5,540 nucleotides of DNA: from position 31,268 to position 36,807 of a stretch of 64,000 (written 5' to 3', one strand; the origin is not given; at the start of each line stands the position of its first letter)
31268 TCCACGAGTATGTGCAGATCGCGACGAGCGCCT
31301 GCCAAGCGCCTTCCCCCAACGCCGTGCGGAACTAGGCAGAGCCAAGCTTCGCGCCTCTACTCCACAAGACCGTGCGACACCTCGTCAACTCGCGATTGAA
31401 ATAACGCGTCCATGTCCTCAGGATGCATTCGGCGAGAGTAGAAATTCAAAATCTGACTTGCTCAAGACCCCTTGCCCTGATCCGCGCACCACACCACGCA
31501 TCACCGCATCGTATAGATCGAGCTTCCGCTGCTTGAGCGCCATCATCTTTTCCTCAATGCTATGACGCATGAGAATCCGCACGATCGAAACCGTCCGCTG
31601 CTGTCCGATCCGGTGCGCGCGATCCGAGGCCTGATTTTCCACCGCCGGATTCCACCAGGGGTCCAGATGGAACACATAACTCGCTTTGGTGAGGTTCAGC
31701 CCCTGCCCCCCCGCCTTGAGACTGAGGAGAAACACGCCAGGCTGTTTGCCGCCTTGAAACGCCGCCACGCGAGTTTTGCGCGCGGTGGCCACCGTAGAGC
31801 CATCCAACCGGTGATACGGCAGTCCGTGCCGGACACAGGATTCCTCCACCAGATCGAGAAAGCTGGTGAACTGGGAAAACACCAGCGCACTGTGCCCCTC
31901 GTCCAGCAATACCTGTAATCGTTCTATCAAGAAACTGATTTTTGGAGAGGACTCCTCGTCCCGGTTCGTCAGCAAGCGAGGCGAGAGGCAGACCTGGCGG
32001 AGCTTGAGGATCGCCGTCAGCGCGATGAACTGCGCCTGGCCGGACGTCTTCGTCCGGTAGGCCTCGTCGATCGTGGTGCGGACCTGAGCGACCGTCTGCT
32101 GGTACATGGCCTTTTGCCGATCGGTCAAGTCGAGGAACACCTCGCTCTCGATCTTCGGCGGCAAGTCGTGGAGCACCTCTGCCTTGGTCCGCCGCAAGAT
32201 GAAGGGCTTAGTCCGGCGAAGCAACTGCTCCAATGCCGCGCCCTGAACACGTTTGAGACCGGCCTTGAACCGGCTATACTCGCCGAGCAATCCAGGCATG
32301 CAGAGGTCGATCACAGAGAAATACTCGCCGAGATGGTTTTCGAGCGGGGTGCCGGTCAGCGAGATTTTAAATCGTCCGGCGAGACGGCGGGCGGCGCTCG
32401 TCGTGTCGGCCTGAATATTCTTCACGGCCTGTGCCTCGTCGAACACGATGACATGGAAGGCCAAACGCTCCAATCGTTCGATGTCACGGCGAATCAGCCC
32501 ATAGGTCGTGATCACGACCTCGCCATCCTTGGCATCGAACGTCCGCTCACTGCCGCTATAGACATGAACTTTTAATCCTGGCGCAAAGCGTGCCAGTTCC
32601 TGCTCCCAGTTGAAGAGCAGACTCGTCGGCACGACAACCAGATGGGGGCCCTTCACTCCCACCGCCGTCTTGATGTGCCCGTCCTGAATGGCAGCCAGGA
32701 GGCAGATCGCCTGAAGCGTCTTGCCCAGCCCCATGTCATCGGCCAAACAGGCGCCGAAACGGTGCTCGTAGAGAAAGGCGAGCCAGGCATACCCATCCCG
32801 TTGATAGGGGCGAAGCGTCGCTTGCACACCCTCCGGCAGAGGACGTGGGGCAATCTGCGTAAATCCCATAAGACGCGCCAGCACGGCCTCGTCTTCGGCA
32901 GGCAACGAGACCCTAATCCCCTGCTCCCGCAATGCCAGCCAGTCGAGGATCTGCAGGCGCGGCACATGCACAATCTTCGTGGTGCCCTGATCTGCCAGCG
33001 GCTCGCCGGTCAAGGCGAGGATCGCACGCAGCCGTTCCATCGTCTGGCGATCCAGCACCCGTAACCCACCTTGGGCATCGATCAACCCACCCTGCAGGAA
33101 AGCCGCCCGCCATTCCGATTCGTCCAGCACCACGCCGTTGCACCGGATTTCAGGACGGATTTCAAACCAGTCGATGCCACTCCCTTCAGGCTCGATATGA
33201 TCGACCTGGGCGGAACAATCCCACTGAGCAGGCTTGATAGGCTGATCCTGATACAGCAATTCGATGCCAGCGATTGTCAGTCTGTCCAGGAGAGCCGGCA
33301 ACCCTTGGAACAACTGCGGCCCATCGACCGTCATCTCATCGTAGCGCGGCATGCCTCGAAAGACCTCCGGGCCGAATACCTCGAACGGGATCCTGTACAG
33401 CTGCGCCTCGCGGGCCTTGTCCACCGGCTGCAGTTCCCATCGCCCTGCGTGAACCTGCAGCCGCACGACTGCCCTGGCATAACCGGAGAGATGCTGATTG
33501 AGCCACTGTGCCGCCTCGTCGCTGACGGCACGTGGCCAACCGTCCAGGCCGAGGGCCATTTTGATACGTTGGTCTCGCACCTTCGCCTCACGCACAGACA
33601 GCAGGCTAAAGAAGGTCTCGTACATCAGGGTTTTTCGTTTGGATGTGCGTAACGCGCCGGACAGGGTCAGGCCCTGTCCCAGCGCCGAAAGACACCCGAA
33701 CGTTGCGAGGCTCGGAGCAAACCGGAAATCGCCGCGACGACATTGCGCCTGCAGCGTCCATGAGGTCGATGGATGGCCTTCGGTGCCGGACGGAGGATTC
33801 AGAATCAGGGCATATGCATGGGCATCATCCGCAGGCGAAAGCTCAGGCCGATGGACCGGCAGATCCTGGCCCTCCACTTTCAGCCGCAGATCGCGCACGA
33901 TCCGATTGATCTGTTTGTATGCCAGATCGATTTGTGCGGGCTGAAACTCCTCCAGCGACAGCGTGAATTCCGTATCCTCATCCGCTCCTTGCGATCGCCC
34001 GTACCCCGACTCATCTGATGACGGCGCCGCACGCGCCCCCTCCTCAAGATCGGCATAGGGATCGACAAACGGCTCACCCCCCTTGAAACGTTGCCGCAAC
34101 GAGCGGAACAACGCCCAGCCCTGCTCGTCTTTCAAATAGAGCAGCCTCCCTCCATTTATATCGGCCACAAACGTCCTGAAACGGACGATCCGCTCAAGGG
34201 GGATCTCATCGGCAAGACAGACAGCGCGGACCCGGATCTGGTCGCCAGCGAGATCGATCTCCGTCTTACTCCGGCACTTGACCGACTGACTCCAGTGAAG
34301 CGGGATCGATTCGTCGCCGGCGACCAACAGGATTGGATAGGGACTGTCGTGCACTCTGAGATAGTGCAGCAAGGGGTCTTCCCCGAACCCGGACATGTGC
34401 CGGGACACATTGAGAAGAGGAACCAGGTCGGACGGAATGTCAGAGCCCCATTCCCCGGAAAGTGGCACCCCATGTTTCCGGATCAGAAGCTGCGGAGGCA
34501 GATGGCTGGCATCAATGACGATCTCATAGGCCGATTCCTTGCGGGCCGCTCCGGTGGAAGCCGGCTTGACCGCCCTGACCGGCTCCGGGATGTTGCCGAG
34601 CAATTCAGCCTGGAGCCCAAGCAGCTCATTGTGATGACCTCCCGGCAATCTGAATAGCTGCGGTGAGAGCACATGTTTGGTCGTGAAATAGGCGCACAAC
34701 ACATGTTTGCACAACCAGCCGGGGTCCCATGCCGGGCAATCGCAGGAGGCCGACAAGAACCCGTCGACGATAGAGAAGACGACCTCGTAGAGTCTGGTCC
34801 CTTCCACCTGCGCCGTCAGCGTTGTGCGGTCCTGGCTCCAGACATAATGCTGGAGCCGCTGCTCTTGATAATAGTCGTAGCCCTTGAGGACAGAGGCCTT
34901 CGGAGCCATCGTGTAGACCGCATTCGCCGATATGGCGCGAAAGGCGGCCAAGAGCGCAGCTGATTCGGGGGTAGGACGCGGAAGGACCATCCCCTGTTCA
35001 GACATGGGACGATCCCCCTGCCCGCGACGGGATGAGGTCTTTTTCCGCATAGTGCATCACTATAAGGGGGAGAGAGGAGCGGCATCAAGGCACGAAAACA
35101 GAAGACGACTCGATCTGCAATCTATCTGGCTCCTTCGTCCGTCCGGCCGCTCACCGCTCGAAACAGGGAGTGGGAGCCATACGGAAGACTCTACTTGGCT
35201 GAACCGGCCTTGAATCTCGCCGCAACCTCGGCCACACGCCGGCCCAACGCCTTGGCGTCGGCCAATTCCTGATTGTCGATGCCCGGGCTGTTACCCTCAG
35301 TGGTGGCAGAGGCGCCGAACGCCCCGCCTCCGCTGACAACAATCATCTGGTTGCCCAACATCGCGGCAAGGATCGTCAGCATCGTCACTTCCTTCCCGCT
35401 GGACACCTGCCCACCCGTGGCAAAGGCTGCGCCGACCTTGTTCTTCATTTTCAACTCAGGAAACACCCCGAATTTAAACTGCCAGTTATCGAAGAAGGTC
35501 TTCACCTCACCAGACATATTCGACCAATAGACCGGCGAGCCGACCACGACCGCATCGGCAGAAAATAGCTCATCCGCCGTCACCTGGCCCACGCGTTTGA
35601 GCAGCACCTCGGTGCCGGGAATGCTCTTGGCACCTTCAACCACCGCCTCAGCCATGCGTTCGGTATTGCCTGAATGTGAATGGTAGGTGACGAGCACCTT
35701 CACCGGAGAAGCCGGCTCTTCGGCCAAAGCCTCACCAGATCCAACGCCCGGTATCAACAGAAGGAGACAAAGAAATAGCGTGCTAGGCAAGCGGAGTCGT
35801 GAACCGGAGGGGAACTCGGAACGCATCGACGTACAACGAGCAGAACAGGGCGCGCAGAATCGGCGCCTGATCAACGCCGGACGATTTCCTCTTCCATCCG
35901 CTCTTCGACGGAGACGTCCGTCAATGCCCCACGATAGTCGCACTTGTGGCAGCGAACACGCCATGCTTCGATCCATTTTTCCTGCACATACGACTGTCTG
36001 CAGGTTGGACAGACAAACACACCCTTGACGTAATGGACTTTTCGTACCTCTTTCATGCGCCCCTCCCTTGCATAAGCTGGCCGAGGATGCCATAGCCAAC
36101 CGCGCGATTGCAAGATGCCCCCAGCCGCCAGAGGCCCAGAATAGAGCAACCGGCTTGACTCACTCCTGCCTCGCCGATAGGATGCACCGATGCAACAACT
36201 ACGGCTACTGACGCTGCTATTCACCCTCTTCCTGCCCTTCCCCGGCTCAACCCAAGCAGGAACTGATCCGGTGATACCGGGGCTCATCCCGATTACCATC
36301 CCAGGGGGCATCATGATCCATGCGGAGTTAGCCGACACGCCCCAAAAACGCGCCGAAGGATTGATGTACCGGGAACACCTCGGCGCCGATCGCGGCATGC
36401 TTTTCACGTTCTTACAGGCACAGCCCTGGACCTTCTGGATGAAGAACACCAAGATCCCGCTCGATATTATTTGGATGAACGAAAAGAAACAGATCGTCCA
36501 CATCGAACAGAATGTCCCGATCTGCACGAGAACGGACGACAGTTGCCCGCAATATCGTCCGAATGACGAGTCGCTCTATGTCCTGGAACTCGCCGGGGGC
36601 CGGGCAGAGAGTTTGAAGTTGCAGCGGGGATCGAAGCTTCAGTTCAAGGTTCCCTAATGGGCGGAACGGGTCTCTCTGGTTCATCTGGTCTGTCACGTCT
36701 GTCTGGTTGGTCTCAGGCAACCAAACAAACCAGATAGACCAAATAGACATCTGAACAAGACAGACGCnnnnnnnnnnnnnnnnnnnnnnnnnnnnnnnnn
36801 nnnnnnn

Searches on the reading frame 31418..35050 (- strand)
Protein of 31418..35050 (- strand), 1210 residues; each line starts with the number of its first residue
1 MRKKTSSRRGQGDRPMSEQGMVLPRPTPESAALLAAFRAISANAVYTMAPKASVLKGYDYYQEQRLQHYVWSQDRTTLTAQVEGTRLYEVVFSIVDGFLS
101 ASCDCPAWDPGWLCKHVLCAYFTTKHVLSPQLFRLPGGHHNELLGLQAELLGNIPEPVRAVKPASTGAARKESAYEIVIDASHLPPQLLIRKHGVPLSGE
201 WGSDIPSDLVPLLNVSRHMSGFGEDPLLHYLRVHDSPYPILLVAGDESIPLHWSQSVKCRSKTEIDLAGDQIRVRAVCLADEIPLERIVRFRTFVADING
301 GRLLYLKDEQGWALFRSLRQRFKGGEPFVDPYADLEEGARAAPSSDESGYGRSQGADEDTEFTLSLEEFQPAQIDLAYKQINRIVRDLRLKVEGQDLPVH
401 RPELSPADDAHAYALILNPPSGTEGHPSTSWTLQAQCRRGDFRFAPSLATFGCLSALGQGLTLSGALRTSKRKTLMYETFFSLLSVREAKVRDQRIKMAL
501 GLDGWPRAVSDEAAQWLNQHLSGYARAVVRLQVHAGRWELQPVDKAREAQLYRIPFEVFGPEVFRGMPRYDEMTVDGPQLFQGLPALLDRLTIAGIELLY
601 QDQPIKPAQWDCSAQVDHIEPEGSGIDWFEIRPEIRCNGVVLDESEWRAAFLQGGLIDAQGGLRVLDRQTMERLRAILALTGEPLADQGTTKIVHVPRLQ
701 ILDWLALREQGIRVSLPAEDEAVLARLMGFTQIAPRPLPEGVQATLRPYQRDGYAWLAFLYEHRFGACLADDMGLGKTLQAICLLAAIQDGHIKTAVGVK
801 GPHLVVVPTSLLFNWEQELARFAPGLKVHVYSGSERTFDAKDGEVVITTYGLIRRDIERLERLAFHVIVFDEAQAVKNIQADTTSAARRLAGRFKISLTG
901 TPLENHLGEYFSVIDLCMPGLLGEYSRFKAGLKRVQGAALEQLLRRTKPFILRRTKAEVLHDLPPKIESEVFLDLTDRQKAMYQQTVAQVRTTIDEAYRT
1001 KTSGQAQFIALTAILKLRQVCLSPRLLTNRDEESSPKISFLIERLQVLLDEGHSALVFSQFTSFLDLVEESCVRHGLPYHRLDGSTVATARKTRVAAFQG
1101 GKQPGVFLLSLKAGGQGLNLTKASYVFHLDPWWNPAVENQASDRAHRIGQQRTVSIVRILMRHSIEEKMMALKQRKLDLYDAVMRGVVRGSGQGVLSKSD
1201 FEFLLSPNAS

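Call 46: search_protein_families(library=pfam, proteins=[window:31418-35050:-], max_evalue=0.001)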
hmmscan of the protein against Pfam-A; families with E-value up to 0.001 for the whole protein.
window:31418-35050:- (1210 aa): 4 families
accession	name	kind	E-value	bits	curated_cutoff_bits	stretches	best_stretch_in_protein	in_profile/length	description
PF00176.29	SNF2-rel_dom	-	1.5e-57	195.4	24.9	1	749-1025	1-289/290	SNF2-related domain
PF00271.37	Helicase_C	-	1e-19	71.2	23.5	1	1042-1149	7-110/110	Helicase conserved C-terminal domain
PF04851.21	ResIII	-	3.2e-09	37.4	22.5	1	745-902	3-162/164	Type III restriction enzyme, res subunit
PF04434.22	SWIM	-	0.00053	19.9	19.6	0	98-118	10-31/38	SWIM zinc finger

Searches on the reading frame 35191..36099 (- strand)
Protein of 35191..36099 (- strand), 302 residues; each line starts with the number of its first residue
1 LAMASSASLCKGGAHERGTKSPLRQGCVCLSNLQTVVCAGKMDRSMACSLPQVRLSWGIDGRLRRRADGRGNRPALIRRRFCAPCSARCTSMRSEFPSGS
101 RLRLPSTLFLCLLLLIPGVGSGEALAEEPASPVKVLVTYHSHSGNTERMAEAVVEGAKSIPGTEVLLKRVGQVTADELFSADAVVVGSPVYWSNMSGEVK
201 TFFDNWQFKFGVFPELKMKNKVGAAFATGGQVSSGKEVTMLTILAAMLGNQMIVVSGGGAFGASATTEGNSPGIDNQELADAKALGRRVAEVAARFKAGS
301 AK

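Call 46: search_protein_families(library=pfam, proteins=[window:35191-36099:-], max_evalue=0.001)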
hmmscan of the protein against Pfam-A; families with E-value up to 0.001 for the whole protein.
window:35191-36099:- (302 aa): 5 families
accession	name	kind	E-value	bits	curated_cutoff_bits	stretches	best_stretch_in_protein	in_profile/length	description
PF03358.20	FMN_red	-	3.3e-13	49.9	24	1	177-258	67-143/152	NADPH-dependent FMN reductase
PF12724.12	Flavodoxin_5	-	8.9e-08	33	27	1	136-204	1-67/145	Flavodoxin domain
PF02525.22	Flavodoxin_2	-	2.6e-06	27.7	27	1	175-234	72-140/198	Flavodoxin-like fold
PF00258.30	Flavodoxin_1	-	4.5e-06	27.3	25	1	137-252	1-120/143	Flavodoxin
PF12641.12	Flavodoxin_3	-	0.00023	21.4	27.5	0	136-204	1-64/160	Flavodoxin domain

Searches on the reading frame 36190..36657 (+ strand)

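Call 11: search_protein_families(library=pfam, proteins=[window:36190-36657:+], max_evalue=0.01)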
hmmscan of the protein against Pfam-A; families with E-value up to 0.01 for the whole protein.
window:36190-36657:+ (155 aa): 1 family
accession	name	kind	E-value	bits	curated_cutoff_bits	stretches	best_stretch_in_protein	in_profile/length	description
PF02643.20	DUF192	-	8.1e-33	112.9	27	1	43-152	1-96/96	Uncharacterized ACR, COG1430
